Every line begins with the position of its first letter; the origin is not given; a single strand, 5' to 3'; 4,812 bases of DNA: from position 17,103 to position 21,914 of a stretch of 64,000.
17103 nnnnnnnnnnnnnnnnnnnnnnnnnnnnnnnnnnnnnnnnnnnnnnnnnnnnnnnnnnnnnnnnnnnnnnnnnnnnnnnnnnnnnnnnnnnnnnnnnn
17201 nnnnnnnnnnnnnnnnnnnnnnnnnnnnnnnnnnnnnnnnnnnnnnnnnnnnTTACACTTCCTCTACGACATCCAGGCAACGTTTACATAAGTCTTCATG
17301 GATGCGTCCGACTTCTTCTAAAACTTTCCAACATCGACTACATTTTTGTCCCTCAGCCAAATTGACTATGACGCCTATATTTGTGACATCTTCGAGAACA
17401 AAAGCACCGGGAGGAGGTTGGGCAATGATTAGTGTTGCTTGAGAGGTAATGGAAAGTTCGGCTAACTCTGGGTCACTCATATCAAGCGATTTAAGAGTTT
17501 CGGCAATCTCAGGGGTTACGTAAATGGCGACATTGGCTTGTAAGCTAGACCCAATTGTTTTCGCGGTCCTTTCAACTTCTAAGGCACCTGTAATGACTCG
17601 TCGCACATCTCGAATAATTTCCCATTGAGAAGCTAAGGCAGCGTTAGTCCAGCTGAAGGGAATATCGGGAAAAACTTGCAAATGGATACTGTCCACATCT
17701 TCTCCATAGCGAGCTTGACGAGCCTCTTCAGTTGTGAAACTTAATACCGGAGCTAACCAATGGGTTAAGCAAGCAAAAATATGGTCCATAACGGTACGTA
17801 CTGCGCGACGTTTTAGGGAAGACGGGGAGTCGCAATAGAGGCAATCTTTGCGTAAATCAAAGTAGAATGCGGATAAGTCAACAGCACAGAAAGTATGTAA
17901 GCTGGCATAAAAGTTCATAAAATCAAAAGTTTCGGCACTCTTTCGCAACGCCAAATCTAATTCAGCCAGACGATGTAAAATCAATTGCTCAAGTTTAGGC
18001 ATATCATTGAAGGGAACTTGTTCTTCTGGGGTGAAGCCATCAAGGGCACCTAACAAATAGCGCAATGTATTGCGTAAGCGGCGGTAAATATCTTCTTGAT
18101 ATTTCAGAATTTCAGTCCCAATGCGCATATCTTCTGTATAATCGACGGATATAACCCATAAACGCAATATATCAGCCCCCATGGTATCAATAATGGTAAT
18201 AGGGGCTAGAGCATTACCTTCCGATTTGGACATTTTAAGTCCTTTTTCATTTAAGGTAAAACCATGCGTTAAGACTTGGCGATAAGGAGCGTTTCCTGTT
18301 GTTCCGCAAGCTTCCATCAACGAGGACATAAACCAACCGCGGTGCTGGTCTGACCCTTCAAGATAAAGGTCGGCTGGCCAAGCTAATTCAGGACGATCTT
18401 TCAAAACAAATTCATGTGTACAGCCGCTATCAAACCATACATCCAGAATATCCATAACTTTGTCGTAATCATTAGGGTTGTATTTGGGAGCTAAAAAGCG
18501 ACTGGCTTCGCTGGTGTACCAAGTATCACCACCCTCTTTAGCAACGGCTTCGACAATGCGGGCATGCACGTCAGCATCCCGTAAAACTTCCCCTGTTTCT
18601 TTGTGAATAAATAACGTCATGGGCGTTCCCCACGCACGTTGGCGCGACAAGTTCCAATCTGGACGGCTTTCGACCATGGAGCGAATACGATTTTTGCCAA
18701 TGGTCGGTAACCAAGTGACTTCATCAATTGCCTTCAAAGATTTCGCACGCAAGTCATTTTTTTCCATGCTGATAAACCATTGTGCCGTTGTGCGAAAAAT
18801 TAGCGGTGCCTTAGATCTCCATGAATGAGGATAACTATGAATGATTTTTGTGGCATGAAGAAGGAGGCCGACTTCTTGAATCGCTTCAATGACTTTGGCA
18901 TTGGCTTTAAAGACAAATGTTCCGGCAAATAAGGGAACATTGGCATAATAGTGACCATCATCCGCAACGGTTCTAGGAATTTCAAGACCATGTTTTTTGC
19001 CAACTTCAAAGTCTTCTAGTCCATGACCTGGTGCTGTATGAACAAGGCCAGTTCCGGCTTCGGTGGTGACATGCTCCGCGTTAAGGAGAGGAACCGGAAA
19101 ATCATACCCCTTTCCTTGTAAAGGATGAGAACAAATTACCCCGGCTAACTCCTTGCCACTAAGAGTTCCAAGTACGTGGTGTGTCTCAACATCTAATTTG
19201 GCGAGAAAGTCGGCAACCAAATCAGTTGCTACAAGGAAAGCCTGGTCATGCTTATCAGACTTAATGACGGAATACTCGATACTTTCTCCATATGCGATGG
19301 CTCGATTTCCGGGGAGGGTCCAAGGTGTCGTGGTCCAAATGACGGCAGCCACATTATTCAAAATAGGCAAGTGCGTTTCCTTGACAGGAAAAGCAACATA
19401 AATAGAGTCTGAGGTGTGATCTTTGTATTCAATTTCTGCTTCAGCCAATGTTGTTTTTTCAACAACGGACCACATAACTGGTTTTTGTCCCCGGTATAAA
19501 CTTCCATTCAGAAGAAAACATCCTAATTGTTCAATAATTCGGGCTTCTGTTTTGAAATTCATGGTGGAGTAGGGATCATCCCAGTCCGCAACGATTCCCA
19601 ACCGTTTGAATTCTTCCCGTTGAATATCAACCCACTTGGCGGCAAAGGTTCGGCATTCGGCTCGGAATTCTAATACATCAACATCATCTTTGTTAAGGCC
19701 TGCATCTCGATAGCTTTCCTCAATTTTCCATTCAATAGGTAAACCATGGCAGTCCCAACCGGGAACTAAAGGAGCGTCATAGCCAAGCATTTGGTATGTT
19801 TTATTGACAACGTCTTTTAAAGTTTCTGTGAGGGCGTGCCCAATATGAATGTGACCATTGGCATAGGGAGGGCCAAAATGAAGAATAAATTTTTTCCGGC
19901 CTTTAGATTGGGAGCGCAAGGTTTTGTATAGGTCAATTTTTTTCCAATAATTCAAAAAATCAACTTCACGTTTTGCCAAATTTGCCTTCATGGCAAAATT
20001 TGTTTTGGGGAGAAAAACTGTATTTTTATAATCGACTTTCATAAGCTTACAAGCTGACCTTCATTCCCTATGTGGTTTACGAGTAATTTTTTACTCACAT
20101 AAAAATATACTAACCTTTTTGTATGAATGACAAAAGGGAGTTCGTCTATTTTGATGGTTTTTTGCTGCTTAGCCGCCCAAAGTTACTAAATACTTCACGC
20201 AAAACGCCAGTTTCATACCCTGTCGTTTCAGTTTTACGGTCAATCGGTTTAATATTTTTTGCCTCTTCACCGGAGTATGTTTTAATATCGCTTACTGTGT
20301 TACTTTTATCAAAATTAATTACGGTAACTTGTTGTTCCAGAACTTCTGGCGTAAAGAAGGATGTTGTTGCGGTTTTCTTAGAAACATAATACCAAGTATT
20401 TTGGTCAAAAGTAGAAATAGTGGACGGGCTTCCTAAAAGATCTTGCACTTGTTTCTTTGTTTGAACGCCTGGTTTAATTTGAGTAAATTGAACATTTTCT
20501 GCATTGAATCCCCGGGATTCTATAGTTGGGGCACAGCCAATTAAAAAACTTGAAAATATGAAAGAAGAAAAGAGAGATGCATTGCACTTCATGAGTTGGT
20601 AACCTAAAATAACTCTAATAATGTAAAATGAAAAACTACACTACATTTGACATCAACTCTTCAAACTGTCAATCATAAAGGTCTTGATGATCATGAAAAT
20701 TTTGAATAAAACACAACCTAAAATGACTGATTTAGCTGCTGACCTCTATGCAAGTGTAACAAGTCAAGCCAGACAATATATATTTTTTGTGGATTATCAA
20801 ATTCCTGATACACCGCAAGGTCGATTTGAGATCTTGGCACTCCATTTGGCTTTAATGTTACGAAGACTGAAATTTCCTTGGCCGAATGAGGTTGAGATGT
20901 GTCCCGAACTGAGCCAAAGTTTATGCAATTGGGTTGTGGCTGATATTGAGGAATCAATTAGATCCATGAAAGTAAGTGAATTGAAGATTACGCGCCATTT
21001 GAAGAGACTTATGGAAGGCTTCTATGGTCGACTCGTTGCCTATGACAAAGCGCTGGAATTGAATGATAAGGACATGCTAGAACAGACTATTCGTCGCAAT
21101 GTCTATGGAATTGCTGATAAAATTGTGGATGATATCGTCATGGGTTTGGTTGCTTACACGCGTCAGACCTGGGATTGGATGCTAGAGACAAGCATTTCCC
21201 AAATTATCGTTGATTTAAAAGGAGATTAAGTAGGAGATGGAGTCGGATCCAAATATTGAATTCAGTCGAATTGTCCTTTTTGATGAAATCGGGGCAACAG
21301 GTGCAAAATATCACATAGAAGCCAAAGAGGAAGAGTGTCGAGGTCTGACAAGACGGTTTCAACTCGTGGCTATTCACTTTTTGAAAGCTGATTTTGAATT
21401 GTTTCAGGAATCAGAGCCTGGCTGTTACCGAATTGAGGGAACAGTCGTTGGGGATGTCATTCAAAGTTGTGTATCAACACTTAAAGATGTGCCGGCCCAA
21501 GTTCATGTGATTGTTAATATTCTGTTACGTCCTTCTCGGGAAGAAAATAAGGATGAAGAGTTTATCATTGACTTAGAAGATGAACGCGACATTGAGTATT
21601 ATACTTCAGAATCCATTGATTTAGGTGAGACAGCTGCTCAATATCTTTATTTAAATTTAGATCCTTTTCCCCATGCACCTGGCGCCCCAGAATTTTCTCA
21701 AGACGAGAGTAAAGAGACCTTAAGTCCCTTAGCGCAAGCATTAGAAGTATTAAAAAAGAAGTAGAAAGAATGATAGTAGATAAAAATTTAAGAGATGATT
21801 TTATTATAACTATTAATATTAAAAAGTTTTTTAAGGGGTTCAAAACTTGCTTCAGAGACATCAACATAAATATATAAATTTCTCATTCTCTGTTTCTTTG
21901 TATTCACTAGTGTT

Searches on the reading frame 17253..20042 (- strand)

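Call 30: search_protein_families(library=pfam, proteins=[window:17253-20042:-], max_evalue=0.00001)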
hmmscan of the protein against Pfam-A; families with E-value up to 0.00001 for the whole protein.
window:17253-20042:- (929 aa): 3 families
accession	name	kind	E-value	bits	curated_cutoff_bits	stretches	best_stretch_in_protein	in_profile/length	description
PF00133.28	tRNA-synt_1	-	3.2e-131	438.3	22.7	1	30-641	3-413/414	tRNA synthetases class I (I, L, M and V)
PF08264.19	Anticodon_1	-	6.8e-19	68.6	25.1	1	686-839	2-147/148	Anticodon-binding domain of tRNA ligase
PF09334.17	tRNA-synt_1g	-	6.5e-17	61.8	20.1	1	59-204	8-135/391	tRNA synthetases class I (M)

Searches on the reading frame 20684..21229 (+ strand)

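Call 76: search_protein_families(library=pfam, proteins=[window:20684-21229:+], max_evalue=0.0001)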
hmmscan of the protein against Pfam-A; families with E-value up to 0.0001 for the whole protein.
window:20684-21229:+ (181 aa): 1 family
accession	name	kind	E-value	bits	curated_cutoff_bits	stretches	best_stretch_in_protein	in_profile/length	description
PF03981.17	Ubiq_cyt_C_chap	-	6.7e-26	91.5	21.5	1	37-175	2-134/140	Ubiquinol-cytochrome C chaperone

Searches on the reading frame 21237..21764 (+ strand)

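Call 76: search_protein_families(library=pfam, proteins=[window:21237-21764:+], max_evalue=0.0001)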
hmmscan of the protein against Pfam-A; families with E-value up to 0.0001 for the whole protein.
window:21237-21764:+ (175 aa): 1 family
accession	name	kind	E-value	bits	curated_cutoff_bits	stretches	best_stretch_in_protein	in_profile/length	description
PF02620.22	YceD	-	8.7e-10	39.1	33.2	1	67-152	2-84/119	Large ribosomal RNA subunit accumulation protein YceD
